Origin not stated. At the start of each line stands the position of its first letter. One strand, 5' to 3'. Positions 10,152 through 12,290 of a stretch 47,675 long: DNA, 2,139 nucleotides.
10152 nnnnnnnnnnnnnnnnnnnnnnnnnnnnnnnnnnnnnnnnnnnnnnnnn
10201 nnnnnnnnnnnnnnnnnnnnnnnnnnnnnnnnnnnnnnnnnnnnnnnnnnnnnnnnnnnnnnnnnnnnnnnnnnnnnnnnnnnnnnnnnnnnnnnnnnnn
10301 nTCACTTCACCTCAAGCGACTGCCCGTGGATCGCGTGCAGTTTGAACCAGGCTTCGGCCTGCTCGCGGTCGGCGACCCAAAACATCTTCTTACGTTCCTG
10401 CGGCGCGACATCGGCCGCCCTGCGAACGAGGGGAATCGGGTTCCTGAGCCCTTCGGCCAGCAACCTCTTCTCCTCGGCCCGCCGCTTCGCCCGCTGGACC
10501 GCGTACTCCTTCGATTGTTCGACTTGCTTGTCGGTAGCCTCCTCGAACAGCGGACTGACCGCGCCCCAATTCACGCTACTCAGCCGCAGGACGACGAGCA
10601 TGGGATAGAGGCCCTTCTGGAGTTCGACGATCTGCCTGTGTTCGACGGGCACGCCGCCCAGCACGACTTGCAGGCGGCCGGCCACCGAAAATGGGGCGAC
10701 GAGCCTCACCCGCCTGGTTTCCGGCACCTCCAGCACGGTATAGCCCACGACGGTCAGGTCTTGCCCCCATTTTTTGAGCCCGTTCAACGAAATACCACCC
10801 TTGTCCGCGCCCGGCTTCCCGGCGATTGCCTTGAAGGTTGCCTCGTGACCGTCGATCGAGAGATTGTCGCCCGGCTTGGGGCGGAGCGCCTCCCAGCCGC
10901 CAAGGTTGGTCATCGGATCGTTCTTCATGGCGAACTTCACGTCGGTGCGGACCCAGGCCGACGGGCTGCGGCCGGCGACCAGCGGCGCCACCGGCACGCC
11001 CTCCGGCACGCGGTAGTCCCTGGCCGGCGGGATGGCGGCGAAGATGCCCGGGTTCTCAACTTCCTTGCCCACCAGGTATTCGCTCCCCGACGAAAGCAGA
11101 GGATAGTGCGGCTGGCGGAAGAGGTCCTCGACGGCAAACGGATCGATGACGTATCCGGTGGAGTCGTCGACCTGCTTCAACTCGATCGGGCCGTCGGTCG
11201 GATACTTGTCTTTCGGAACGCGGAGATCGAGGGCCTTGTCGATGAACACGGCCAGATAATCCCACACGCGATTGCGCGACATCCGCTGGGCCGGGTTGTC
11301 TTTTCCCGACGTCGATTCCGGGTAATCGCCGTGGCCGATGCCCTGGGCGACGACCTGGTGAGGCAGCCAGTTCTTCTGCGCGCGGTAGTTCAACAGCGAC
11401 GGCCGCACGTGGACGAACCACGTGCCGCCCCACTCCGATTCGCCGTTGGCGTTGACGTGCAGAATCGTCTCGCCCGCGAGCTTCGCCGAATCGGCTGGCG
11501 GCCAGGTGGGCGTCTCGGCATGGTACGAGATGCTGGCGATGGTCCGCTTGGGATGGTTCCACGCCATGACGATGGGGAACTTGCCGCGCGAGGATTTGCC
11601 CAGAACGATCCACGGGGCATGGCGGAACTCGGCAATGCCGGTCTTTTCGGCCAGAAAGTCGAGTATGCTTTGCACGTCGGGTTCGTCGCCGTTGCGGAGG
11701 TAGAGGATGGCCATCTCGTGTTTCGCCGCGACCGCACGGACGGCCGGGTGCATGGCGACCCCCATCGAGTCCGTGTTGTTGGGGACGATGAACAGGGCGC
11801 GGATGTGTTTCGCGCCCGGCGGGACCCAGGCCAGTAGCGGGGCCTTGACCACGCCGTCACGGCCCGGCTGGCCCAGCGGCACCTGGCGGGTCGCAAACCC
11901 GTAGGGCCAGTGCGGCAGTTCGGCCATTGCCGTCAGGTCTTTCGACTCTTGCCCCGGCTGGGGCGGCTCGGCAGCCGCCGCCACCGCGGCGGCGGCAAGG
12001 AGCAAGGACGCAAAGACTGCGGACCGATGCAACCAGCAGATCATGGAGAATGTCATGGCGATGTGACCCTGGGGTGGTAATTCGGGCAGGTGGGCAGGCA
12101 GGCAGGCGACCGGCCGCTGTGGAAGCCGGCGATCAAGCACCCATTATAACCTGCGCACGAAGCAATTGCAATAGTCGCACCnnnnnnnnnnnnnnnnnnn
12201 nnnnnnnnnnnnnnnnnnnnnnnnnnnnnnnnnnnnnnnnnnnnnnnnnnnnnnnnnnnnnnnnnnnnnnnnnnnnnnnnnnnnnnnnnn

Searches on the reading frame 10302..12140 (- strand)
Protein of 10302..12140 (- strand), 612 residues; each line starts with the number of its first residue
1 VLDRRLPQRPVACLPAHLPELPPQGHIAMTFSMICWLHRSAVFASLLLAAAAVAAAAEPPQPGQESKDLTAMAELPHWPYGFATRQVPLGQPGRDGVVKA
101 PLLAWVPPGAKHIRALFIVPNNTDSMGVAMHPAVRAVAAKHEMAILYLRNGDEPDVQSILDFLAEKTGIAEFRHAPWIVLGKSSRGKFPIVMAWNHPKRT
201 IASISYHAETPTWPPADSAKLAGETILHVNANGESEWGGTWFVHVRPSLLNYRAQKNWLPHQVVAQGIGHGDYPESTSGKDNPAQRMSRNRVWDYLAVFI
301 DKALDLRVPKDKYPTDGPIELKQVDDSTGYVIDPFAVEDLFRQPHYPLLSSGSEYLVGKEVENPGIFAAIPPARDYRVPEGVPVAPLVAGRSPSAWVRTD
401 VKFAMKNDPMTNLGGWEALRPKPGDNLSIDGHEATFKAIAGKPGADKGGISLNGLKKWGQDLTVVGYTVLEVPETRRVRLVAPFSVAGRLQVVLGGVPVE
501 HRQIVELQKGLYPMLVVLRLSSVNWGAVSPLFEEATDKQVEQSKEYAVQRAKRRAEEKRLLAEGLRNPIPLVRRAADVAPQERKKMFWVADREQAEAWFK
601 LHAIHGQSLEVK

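Call 3: search_protein_families(library=pfam, proteins=[window:10302-12140:-], max_evalue=0.1)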
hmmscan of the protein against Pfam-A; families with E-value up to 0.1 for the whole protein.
window:10302-12140:- (612 aa): 0 families

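Call 4: search_protein_families(library=ncbifam, proteins=[window:10302-12140:-], max_evalue=0.1)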
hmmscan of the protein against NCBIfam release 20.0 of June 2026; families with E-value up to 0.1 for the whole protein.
window:10302-12140:- (612 aa): 0 families

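Call 65: search_solved_structures(query=window:10302-12140:-, max_evalue=0.1)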
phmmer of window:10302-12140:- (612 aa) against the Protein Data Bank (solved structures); distinct sequences matched with E-value up to 0.1: 0.
